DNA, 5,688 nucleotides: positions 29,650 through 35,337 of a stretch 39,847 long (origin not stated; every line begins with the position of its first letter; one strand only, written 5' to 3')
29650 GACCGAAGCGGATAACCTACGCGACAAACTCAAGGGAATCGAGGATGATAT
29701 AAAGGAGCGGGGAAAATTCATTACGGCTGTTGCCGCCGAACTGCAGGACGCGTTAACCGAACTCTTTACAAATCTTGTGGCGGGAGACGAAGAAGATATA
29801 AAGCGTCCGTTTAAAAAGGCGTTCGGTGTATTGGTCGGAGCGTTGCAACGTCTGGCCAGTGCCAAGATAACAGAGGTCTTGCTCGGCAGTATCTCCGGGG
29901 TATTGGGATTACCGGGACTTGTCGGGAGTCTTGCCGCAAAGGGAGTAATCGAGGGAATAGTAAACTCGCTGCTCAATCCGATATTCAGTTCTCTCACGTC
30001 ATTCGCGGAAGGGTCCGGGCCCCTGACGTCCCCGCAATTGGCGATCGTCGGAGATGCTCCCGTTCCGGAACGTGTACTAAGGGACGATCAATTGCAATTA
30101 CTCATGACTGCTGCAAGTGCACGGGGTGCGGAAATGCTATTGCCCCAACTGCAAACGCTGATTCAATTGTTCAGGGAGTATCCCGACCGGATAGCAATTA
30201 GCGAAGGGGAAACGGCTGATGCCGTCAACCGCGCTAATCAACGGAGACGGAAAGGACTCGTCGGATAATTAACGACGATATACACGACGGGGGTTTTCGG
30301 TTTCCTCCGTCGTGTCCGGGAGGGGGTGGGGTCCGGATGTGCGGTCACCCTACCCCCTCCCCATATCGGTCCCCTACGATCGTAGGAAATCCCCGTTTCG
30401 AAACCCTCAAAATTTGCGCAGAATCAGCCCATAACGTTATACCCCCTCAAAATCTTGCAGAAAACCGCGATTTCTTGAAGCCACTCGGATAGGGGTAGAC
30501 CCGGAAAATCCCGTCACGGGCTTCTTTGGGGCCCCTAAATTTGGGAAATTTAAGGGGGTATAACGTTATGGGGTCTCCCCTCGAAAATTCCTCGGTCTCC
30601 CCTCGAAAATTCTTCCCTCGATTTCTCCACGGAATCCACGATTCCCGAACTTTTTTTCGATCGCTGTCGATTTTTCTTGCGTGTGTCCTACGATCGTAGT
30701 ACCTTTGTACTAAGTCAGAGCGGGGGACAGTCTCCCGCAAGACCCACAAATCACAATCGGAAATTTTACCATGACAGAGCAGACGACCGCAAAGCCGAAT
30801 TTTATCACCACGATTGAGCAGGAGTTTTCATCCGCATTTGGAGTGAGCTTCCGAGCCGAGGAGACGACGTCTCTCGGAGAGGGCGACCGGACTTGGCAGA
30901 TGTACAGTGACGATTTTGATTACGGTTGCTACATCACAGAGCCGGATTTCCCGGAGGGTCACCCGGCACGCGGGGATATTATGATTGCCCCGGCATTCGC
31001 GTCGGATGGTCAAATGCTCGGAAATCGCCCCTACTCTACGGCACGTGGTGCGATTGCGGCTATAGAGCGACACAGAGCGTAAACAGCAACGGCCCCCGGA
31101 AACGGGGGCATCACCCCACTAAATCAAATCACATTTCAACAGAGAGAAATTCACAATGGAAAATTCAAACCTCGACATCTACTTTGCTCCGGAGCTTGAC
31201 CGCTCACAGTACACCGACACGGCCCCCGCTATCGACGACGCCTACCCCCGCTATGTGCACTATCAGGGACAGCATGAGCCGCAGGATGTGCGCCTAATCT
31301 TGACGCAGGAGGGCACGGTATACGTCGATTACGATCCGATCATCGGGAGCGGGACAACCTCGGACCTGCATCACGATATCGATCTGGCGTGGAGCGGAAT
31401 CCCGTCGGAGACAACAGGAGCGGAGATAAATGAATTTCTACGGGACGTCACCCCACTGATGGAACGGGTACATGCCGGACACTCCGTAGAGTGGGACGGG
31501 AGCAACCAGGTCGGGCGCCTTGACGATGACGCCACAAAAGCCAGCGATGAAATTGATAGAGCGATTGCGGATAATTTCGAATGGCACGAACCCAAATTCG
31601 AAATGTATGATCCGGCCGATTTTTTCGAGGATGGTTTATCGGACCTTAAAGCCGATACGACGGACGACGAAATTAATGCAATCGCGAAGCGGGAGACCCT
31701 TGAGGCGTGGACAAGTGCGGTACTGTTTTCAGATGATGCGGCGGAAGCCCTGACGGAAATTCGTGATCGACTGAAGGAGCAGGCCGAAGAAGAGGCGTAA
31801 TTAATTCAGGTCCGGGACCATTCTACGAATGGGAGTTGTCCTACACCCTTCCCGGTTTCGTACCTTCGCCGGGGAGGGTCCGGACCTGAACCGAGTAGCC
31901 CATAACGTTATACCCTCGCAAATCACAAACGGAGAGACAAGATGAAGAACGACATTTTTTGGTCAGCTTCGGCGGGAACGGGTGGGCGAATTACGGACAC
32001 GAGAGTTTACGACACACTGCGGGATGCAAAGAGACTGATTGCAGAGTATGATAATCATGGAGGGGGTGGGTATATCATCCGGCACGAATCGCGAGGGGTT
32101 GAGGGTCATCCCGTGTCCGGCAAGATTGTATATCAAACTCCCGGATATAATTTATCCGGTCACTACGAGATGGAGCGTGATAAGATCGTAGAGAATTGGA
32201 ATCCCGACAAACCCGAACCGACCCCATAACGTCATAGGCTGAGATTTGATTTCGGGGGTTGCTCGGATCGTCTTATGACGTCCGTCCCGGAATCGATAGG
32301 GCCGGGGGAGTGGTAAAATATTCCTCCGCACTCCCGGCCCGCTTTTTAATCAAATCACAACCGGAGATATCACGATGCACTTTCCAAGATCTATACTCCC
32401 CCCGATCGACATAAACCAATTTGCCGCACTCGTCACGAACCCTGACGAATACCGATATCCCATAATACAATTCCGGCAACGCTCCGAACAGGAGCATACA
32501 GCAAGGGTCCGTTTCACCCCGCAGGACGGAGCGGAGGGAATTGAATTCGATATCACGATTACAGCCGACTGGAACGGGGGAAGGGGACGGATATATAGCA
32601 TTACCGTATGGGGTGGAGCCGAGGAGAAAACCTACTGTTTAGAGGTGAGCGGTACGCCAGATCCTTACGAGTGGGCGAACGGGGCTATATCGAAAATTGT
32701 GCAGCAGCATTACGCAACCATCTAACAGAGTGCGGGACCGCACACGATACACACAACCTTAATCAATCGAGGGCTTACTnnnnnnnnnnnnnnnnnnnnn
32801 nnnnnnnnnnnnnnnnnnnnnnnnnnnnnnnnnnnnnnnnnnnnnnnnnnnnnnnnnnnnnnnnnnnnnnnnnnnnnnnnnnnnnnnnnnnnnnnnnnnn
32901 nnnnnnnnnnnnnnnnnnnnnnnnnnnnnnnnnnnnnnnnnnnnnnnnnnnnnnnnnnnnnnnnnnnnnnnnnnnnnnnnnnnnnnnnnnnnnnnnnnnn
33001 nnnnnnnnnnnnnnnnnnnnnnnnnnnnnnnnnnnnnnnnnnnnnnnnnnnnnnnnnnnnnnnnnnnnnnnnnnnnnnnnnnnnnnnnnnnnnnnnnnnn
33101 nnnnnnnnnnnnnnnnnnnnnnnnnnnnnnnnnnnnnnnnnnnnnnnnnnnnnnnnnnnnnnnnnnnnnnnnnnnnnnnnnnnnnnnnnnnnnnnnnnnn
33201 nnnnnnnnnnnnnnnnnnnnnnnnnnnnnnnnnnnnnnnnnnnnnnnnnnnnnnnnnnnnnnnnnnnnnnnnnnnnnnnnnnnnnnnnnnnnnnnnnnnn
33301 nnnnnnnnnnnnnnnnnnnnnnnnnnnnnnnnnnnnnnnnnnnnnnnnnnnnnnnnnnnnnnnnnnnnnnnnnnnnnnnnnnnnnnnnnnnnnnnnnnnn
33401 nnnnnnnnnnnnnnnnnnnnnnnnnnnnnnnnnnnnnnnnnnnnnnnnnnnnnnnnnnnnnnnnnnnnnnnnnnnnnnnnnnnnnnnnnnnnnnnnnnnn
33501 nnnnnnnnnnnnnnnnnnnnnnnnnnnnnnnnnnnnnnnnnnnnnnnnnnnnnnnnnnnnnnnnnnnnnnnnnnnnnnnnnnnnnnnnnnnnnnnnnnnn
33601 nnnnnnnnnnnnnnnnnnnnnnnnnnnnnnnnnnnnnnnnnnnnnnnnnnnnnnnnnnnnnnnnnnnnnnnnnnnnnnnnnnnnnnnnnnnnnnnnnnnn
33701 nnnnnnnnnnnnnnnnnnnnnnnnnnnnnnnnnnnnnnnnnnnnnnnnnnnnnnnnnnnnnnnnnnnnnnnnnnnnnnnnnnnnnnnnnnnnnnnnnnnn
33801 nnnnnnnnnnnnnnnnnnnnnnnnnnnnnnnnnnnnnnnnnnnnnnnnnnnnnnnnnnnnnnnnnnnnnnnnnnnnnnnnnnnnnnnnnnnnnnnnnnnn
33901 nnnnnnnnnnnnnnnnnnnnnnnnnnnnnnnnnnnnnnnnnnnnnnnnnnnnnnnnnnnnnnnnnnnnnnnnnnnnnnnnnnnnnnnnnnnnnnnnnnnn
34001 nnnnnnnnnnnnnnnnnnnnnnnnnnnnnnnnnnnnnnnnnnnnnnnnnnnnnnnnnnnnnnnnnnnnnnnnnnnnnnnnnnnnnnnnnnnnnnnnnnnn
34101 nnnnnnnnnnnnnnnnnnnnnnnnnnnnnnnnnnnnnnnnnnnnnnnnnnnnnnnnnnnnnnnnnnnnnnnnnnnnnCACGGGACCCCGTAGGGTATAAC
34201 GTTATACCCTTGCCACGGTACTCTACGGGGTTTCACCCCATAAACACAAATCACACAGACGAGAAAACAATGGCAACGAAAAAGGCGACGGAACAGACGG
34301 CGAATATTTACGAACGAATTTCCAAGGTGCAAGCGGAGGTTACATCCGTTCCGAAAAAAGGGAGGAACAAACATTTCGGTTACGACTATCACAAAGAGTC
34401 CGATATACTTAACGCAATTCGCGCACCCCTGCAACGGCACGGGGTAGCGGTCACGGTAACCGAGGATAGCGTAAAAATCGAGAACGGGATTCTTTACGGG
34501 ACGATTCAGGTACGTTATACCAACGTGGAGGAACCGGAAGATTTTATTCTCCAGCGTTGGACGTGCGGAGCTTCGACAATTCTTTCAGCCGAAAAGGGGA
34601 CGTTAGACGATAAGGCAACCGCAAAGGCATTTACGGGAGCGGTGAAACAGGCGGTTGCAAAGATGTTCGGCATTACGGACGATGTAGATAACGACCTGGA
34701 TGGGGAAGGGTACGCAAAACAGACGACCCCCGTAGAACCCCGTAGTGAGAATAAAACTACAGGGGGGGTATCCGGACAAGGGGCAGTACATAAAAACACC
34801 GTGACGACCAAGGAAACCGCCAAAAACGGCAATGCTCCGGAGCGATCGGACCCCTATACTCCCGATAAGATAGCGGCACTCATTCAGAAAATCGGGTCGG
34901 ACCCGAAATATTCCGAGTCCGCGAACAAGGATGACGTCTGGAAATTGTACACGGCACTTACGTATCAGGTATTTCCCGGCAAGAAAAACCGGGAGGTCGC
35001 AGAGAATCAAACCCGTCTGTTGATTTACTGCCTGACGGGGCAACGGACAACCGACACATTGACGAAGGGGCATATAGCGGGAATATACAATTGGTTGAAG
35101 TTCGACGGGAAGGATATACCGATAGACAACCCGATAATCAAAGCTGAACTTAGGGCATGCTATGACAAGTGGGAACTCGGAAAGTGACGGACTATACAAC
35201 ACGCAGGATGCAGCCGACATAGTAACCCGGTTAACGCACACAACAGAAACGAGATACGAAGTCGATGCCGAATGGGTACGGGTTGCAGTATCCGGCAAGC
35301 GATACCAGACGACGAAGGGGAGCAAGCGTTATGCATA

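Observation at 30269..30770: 502-bp non-coding hub after the tape measure gene concentrates every repeat family of the genome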

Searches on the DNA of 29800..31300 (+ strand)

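Call 4: search_dna_similar(query=window:29800-31300:+, collection=phages, mode=distant)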
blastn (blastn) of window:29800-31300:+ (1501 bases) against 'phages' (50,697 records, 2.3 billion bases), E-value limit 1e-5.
No match.

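Call 65: search_rna_families(source=window, start=30200, end=30850, threshold=evalue, max_evalue=1)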
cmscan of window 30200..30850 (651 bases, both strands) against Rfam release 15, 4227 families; matches with E-value up to 1: 3.
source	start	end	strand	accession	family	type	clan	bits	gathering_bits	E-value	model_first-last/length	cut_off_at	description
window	30318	30363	+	RF03397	mir-1234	Gene; miRNA;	-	20.7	70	0.91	1-57/57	no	mir-1234 microRNA precursor family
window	30311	30367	-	RF01918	mir-1249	Gene; miRNA;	-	18.7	83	0.41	1-75/75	no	mir-1249 microRNA precursor family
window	30579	30657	-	RF00516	ylbH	Cis-reg; leader;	-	15.8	50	0.8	1-122/122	no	ylbH leader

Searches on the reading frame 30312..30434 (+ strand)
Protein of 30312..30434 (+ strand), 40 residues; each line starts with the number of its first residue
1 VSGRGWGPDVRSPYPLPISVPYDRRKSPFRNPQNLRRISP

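Call 63: search_protein_families(library=phrogs, proteins=[window:30312-30434:+], max_evalue=1)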
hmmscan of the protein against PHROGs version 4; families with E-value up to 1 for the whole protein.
window:30312-30434:+ (40 aa): 0 families

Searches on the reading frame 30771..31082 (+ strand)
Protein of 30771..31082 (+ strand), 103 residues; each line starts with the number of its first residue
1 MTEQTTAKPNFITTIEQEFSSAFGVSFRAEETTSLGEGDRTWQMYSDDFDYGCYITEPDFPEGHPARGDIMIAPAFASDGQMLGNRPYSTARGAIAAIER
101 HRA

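Call 10: search_protein_families(library=phrogs, proteins=[window:30771-31082:+], max_evalue=0.01)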
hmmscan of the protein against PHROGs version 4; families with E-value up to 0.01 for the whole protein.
window:30771-31082:+ (103 aa): 0 families

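Call 13: find_encoding_contigs(protein=window:30771-31082:+, flank=10000, max_places=10)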
Protein window:30771-31082:+ (103 aa): 3 contigs read that carry it; 1 place shown.
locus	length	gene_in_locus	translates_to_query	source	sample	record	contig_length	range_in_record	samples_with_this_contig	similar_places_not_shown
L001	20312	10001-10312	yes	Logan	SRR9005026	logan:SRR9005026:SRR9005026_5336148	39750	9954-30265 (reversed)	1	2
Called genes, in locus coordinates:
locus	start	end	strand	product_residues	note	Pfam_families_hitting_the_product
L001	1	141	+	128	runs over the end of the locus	-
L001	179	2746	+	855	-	-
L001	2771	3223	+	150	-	-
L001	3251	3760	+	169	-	-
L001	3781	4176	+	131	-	-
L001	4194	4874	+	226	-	-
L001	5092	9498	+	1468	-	PF10145:PhageMin_Tail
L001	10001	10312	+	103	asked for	-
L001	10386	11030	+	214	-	PF26929:DUF8280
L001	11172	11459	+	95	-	-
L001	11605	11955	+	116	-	-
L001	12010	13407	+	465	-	-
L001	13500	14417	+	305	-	PF04404:ERF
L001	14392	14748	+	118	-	-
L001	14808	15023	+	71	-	-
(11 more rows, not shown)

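Call 24: search_protein_families(library=pfam, proteins=[window:30771-31082:+], max_evalue=1)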
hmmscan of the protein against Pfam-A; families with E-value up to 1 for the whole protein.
window:30771-31082:+ (103 aa): 1 family
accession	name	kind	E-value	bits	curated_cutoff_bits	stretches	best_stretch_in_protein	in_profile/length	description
PF20800.2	Xp10_P7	-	0.069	13.7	27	1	18-60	9-50/73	Xanthomonas phage Xp10 Transcription regulator P7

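Call 71: search_solved_structures(query=window:30771-31082:+, max_evalue=10)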
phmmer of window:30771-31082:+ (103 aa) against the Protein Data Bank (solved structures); distinct sequences matched with E-value up to 10: 3.
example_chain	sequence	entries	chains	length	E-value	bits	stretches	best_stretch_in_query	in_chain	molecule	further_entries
6j9e_J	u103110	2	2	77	0.19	15.4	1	19-61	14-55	45L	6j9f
2w82_A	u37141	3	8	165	0.2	15.3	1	22-47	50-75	ORF18 | Antirestriction protein ArdA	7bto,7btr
2mc5_A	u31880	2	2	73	0.2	15.3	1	19-61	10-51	45L | RNA polymerase inhibitor p7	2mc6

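Call 76: predict_structure(protein=window:30771-31082:+)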
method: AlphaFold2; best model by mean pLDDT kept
length: 103 residues; sequences in the alignment: 1
mean_pLDDT: 73.1   pTM: 0.65
mean pLDDT of the five models: 73.1, 72.5, 68.7, 67.1, 46.6
residues with pLDDT >= 90: 7; 70-90: 57; 50-70: 30; < 50: 9
segments of 3 or more residues with pLDDT < 50: none
pLDDT, mean of each block of 10 residues (from residue 1): 50 87 90 69 86 75 53 71 69 83 67
secondary structure, 60 per line:
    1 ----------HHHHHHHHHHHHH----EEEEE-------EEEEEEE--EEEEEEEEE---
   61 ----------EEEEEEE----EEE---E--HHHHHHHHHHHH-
elements in order: H11-23 E28-32 E40-46 E49-57 E71-77 E82-84 H91-102

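Call 80: fold_search(model_id=the predicted structure, library=pdb)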
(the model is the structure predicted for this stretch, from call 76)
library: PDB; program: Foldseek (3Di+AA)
matches with E <= 10: 364; with E <= 0.001: 0
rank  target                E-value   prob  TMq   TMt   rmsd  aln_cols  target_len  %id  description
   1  3llh_B                3.6e-01  0.63  0.30  0.43   3.5        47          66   17  Crystal structure of the first dsRBD of TAR RNA-binding protein 2 (released 2010-12-08)
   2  2xlb_A                3.6e-01  0.38  0.28  0.11  12.1        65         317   17  Acetyl xylan esterase from Bacillus pumilus without ligands (released 2011-05-25)
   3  3hdj_A                3.6e-01  0.23  0.35  0.16   9.3       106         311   15  The crystal structure of probable ornithine cyclodeaminase from Bordetella pertussis Tohama I (released 2009-05-19)
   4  6y2s_A                4.1e-01  0.35  0.27  0.10   3.9        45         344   11  Escherichia coli R318A RnlA endoribonuclease (single alanine mutant of RnlA) (released 2021-03-31)
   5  2xlc_A                4.3e-01  0.35  0.29  0.11  12.2        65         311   17  Acetyl xylan esterase from Bacillus pumilus CECT5072 bound to paraoxon (released 2011-05-25)
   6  1ods_A                4.9e-01  0.38  0.28  0.11   8.1        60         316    8  Cephalosporin C deacetylase from Bacillus subtilis (released 2003-07-10)
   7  2xlc_E                4.9e-01  0.28  0.27  0.10  11.6        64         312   12  Acetyl xylan esterase from Bacillus pumilus CECT5072 bound to paraoxon (released 2011-05-25)
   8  4p0o                  4.9e-01  0.25  0.25  0.08   6.3        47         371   19  Cleaved Serpin 42Da (released 2014-05-07)
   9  7nvr_d                5.5e-01  0.33  0.38  0.13   5.7       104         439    6  Human Mediator with RNA Polymerase II Pre-initiation complex (released 2021-05-05)
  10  3fvr_F                5.9e-01  0.25  0.27  0.10  11.7        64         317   11  Crystal Structure of Acetyl Xylan Esterase from Bacillus pumilus, monoclinic crystal form I (released 2010-01-05)
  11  3fvt_F                5.9e-01  0.25  0.28  0.11  11.8        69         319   14  Crystal Structure of Acetyl Xylan Esterase from Bacillus pumilus, monoclinic crystal form II (released 2010-01-05)
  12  3fvr_I                6.6e-01  0.23  0.27  0.10  11.7        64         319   11  Crystal Structure of Acetyl Xylan Esterase from Bacillus pumilus, monoclinic crystal form I (released 2010-01-05)
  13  7upn_C                6.6e-01  0.21  0.34  0.18  12.7        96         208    8  Maedi visna virus Vif in complex with CypA and E3 ubiquitin ligase (released 2023-01-25)
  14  1odt_C                7.0e-01  0.30  0.29  0.11   8.1        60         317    8  cephalosporin C deacetylase mutated, in complex with acetate (released 2003-07-10)
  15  3fcy_A                7.0e-01  0.30  0.27  0.11   8.0        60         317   10  Crystal Structure of Acetyl Xylan Esterase 1 from Thermoanaerobacterium sp. JW/SL YS485 (released 2009-11-17)
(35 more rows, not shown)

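Call 85: search_protein_representatives(protein=window:30771-31082:+)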
Query: 103 residues. Proteins with E-value up to 0.001 (for the whole library): 4; up to 1e-10: 1; up to 1e-30: 1. The best 4 are listed.
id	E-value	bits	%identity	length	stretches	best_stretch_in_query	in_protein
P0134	2.5e-64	230.1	100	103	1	1-103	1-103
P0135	1.5e-09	54.2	34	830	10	2-63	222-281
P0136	1.8e-05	41.1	29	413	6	25-72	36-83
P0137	2.2e-04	37.7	29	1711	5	31-73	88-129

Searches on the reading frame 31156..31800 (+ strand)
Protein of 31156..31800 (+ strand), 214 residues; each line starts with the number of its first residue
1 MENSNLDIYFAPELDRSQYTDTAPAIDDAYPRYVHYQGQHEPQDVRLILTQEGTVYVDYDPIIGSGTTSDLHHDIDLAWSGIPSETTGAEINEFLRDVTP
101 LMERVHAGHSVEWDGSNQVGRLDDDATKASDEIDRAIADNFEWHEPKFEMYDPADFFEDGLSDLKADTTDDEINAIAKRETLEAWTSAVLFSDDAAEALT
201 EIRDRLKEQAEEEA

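Call 10: search_protein_families(library=phrogs, proteins=[window:31156-31800:+], max_evalue=0.01)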
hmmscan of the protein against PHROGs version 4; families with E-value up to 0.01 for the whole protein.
window:31156-31800:+ (214 aa): 0 families

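Call 16: find_related_loci(query=window:31156-31800:+, collection=viral_contigs, flank=6000)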
Query window:31156-31800:+ (214 aa) in viral_contigs; peptide patterns used: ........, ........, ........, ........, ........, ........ (x = any residue, [..] = any of these).
2 stretches matched a pattern; 1 encode a relative of the query (tblastn E <= 1e-3); 1 distinct loci.
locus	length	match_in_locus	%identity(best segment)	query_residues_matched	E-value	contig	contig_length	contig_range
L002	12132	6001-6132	38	109-157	3e-5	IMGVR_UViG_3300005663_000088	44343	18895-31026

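Call 19: find_homologous_proteins(query=window:31156-31800:+)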
Query window:31156-31800:+ (214 aa): 9 proteins with E <= 0.001 among 209 candidates.
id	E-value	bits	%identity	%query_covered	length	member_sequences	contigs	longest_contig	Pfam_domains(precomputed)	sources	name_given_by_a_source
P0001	5.7e-138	476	100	100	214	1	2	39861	PF26929.1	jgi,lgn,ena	-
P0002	2.0e-18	85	42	63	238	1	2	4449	PF26929.1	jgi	jgi:hypothetical protein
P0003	2.4e-17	82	46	52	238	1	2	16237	PF26929.1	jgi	jgi:hypothetical protein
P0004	5.0e-17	81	36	75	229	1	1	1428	PF26929.1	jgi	jgi:hypothetical protein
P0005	2.3e-14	72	42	50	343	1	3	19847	PF13560.13,PF26929.1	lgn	-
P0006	7.3e-12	64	40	56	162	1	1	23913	PF26929.1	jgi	jgi:hypothetical protein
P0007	8.5e-12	63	35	62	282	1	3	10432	PF26929.1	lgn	-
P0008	4.1e-11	61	37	68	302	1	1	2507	PF26929.1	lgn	-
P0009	5.9e-6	44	33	53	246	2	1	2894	PF26929.1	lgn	-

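Call 21: find_encoding_contigs(protein=P0006, flank=10000, max_places=2)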
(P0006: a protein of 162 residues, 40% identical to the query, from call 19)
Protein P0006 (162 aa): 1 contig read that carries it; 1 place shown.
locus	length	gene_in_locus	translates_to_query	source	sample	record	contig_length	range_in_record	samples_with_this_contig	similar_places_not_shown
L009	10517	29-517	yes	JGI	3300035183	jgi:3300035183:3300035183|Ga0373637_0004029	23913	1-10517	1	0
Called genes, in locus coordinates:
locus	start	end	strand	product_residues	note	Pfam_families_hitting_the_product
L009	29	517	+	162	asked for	PF26929:DUF8280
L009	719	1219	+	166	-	-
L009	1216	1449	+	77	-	PF13560:HTH_31 (weak)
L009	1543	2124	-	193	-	PF14301:DUF4376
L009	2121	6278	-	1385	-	PF24801:FNIII-A_GpJ, PF13550:Phage-tail_3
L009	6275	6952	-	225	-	-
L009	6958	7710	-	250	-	PF14464:Prok-JAB, PF00877:NLPC_P60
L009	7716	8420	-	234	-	PF05100:Phage_tail_L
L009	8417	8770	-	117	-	PF05939:Phage_min_tail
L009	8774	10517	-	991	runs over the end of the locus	PF06791:TMP_2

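Call 22: find_encoding_contigs(protein=P0005, flank=10000, max_places=2)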
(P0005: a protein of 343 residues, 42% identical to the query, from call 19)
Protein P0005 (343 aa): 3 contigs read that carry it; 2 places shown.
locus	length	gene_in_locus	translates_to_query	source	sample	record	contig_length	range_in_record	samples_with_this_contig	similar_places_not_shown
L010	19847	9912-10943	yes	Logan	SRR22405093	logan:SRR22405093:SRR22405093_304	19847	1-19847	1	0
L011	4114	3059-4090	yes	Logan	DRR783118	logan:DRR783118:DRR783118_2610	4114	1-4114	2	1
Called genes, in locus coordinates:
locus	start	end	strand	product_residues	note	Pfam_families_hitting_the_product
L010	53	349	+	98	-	-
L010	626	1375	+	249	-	-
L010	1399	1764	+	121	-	-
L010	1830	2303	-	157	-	PF19508:DUF6042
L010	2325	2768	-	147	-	-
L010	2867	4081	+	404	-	-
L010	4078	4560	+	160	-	-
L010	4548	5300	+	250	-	-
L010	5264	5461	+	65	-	-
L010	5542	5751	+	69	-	-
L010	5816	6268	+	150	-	-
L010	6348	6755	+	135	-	-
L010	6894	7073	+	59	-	-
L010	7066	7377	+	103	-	-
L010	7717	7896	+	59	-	-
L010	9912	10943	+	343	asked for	PF26929:DUF8280, PF13560:HTH_31 (weak)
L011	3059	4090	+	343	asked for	PF26929:DUF8280, PF13560:HTH_31 (weak)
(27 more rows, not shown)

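Call 23: find_encoding_contigs(protein=P0003, flank=10000, max_places=2)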
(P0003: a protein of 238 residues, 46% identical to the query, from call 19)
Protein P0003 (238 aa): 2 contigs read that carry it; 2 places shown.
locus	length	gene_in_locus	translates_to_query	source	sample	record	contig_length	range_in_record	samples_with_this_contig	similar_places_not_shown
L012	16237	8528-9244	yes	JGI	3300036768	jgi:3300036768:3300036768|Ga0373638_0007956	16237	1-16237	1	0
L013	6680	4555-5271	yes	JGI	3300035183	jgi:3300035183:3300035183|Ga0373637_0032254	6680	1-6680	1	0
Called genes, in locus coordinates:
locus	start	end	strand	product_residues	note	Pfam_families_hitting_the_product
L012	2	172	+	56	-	?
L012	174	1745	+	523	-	-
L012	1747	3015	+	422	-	-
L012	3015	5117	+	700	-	-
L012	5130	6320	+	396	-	-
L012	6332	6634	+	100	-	-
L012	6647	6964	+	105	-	-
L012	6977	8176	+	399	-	-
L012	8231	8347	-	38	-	-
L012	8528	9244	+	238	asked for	PF26929:DUF8280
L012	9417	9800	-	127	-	-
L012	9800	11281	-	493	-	-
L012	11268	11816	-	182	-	PF03592:Terminase_2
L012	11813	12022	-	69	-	PF24751:DUF7696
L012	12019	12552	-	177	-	-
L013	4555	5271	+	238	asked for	PF26929:DUF8280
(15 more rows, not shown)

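Call 24: search_protein_families(library=pfam, proteins=[window:31156-31800:+], max_evalue=1)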
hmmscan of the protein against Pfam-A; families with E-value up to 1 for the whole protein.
window:31156-31800:+ (214 aa): 0 families

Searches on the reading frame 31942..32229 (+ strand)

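Call 10: search_protein_families(library=phrogs, proteins=[window:31942-32229:+], max_evalue=0.01)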
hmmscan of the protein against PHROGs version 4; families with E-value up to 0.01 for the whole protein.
window:31942-32229:+ (95 aa): 0 families

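Call 24: search_protein_families(library=pfam, proteins=[window:31942-32229:+], max_evalue=1)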
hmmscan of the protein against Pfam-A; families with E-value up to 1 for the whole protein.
window:31942-32229:+ (95 aa): 1 family
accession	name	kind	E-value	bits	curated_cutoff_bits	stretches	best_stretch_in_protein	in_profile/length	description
PF04234.18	CopC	-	0.22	13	23.3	1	27-65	53-91/92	CopC domain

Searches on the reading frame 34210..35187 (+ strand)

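Call 10: search_protein_families(library=phrogs, proteins=[window:34210-35187:+], max_evalue=0.01)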
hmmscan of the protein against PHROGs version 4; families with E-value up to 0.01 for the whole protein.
window:34210-35187:+ (325 aa): 5 families
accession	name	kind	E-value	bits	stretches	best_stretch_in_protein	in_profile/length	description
phrog_155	-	DNA, RNA and nucleotide metabolism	4.8e-27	96.4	1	20-247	55-239/308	Erf-like ssDNA annealing protein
phrog_2324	-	DNA, RNA and nucleotide metabolism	4e-10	40.6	1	26-195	4-156/193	Erf-like ssDNA annealing protein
phrog_34817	-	unknown function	0.0038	17.6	1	26-101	15-86/291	-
phrog_21649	-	unknown function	0.0039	17.5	0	25-179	34-185/351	-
phrog_8208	-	unknown function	0.0089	17.5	0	32-92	12-70/77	-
